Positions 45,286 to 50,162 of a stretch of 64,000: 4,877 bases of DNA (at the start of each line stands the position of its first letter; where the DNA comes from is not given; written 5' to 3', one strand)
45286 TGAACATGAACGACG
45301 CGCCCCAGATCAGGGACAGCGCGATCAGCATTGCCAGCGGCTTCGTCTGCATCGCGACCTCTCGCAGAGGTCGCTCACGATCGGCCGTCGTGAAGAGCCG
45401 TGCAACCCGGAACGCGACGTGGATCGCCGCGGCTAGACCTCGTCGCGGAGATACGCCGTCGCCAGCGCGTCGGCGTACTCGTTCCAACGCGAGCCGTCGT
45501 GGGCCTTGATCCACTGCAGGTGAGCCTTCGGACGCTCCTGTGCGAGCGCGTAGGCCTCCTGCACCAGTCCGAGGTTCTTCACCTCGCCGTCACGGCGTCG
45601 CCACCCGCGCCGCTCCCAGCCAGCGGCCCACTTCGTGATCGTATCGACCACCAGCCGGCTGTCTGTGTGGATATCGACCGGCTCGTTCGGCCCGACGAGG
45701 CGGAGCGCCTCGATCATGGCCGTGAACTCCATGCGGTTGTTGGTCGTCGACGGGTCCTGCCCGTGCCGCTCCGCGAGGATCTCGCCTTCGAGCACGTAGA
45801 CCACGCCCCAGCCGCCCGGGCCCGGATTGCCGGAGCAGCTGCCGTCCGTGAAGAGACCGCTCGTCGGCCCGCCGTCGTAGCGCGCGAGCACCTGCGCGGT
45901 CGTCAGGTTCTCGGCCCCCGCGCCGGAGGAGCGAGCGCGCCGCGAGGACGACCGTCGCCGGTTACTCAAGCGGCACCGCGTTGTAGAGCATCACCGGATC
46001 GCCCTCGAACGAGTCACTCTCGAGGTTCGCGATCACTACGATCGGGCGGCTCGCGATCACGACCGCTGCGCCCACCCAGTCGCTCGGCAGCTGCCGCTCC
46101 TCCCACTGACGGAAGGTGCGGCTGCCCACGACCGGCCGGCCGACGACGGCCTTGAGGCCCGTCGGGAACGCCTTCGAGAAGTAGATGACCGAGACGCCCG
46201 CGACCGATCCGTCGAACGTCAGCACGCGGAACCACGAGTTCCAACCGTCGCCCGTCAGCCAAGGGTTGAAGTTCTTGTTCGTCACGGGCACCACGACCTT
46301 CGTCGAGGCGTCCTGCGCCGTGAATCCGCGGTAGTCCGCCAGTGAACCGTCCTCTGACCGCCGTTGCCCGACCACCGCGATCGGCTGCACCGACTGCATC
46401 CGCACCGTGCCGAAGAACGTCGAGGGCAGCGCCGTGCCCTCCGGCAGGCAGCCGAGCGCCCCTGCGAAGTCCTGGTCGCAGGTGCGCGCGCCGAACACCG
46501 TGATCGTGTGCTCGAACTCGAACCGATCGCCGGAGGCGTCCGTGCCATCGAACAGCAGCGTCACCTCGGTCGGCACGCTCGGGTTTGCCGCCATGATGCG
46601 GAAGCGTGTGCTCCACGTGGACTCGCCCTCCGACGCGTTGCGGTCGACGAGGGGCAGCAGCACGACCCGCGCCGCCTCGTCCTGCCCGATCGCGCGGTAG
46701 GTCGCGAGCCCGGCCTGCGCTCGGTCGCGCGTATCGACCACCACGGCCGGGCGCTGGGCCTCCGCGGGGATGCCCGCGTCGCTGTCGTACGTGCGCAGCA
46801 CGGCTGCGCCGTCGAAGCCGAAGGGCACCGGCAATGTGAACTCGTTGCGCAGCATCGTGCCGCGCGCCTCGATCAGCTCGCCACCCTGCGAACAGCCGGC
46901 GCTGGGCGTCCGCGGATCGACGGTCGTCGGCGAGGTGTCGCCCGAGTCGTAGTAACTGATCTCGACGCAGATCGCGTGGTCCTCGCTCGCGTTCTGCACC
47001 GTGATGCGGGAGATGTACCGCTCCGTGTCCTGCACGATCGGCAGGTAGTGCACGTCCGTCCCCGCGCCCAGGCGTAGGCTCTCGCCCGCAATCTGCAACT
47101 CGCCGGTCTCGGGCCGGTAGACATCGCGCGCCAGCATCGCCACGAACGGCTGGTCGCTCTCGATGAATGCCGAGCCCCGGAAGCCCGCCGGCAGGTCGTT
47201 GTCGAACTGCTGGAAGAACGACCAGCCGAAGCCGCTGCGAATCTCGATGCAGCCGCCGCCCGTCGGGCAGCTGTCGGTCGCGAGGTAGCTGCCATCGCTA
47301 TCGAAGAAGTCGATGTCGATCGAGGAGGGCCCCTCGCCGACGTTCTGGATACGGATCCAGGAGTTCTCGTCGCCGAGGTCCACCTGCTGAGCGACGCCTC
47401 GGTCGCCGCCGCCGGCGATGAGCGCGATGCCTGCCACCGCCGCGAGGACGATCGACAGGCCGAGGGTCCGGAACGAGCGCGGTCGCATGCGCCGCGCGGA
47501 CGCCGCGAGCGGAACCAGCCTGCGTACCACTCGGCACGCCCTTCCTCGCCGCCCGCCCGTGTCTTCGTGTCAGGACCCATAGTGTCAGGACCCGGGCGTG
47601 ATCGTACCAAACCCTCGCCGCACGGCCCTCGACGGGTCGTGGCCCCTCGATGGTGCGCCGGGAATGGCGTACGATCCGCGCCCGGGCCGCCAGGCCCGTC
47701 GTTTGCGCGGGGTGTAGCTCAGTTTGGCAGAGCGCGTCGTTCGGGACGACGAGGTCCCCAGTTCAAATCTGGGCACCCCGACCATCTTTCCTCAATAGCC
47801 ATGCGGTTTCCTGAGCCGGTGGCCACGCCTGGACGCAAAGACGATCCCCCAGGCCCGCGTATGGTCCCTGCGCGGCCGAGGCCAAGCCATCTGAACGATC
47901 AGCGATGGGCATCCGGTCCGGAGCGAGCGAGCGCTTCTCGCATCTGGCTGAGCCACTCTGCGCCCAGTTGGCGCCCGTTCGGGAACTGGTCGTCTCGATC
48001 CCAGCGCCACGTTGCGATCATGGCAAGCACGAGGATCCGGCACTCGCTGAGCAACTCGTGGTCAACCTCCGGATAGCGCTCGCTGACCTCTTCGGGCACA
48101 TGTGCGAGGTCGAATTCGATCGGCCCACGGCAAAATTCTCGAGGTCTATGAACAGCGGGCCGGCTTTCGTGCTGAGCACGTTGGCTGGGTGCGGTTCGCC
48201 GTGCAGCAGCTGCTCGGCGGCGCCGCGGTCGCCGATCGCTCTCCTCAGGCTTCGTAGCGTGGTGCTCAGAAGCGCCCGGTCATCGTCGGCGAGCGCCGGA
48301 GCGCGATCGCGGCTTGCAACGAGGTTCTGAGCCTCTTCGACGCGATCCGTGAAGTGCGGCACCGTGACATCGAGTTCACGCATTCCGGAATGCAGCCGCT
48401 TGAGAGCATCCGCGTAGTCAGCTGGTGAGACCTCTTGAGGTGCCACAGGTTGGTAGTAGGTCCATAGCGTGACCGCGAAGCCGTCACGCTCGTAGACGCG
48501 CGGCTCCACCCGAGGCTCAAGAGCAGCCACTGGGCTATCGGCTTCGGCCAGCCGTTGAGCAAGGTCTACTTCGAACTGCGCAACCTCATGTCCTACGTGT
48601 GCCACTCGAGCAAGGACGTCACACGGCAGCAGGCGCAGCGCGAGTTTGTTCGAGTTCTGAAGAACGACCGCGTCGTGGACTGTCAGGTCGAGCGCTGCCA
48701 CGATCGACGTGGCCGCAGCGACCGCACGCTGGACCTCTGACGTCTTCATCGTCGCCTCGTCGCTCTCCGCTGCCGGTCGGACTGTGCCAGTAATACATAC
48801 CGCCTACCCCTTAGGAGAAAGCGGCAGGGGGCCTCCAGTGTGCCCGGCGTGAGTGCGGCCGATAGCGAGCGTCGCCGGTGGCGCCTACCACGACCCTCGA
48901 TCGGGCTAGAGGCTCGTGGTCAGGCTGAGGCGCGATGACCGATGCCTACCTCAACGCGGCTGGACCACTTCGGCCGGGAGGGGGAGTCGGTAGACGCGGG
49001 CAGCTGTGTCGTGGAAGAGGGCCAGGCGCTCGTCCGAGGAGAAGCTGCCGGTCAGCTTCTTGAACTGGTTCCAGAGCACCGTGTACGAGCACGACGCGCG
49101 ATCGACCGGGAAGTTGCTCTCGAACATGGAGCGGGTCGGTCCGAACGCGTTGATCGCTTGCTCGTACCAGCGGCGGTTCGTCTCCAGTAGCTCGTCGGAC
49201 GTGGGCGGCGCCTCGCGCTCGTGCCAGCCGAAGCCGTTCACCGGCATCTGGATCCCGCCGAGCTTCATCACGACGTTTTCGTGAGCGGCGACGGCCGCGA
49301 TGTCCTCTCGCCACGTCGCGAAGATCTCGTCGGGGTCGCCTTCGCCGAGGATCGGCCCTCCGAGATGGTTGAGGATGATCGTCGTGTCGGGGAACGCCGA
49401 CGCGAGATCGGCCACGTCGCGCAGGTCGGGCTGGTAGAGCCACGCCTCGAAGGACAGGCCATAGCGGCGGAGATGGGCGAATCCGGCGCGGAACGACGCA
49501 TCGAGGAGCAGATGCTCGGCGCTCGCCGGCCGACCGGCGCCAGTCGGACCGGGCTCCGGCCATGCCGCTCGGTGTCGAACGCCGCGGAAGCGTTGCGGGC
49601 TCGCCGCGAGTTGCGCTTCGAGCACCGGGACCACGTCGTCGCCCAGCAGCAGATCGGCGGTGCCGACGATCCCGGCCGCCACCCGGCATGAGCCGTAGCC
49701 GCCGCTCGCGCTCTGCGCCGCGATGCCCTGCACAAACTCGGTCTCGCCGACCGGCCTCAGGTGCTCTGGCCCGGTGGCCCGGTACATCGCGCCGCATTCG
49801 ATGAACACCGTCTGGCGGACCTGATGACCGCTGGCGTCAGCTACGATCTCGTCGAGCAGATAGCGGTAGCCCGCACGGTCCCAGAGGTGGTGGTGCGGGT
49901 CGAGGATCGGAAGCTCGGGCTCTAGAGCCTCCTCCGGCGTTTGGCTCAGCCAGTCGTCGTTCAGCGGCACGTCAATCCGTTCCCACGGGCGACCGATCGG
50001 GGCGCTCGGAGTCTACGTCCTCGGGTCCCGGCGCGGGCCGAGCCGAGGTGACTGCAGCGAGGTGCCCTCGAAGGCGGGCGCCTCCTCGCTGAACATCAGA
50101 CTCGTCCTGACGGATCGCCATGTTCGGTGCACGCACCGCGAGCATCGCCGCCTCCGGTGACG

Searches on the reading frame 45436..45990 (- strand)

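Call 31: search_protein_families(library=pfam, proteins=[window:45436-45990:-], max_evalue=0.00001)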
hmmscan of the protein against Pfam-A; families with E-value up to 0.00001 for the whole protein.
window:45436-45990:- (185 aa): 1 family
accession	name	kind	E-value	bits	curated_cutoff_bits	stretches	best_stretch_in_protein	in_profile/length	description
PF00075.30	RNase_H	-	1.6e-34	119.5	25.8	1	46-179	6-138/141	RNase H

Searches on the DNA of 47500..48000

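Call 75: search_rna_families(source=window, start=47500, end=48000, threshold=evalue, max_evalue=0.01)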
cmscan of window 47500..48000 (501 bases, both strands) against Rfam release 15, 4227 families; matches with E-value up to 0.01: 1.
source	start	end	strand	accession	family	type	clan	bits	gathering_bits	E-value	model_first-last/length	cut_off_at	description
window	47708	47781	+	RF00005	tRNA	Gene; tRNA;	CL00001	63.5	29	1.5e-13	1-71/71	no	tRNA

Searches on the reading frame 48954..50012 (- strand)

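Call 32: search_protein_families(library=pfam, proteins=[window:48954-50012:-], max_evalue=0.00001)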
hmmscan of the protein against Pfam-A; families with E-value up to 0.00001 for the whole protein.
window:48954-50012:- (353 aa): 1 family
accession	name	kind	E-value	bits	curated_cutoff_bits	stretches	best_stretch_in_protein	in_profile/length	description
PF04909.20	Amidohydro_2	-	1.3e-27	97.7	26.4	1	38-343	2-289/289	Amidohydrolase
